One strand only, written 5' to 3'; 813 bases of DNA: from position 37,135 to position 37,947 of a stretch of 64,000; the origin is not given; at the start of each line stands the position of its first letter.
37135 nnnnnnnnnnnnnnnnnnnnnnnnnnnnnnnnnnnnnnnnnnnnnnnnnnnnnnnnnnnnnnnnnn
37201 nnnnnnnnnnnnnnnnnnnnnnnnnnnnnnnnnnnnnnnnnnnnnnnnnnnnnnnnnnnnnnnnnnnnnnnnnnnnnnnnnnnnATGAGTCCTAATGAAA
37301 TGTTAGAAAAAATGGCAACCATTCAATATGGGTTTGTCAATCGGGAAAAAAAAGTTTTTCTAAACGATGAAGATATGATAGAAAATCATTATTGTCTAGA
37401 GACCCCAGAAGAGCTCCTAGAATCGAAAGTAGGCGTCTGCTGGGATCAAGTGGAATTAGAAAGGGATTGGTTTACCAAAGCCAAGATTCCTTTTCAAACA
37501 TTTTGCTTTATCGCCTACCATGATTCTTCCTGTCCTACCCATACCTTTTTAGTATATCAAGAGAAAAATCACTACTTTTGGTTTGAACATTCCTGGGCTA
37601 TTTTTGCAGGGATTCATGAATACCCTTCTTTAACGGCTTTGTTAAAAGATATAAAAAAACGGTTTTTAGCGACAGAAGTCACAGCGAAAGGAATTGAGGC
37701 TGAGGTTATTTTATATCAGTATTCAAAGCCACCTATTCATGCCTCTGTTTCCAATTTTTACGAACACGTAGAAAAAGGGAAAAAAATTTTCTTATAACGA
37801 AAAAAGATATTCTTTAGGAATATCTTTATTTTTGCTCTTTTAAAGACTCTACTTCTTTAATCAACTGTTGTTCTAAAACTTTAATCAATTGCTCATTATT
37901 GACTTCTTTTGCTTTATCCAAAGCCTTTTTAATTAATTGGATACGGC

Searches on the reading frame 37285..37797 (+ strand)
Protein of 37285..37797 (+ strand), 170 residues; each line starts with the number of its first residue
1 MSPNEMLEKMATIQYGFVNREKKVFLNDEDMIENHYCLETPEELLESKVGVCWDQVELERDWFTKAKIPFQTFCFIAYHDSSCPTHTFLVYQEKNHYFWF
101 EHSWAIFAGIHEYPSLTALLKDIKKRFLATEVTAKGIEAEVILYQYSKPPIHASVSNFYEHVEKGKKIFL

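Call 4: search_protein_families(library=pfam, proteins=[window:37285-37797:+], max_evalue=0.1)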
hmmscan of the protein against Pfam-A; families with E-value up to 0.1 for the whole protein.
window:37285-37797:+ (170 aa): 1 family
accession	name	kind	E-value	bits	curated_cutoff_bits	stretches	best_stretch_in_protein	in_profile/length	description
PF04473.18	DUF553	-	0.024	14.5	20.5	1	34-113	46-123/140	Transglutaminase-like domain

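Call 5: search_protein_families(library=ncbifam, proteins=[window:37285-37797:+], max_evalue=0.1)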
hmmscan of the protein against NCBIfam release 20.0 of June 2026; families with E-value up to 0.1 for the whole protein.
window:37285-37797:+ (170 aa): 0 families
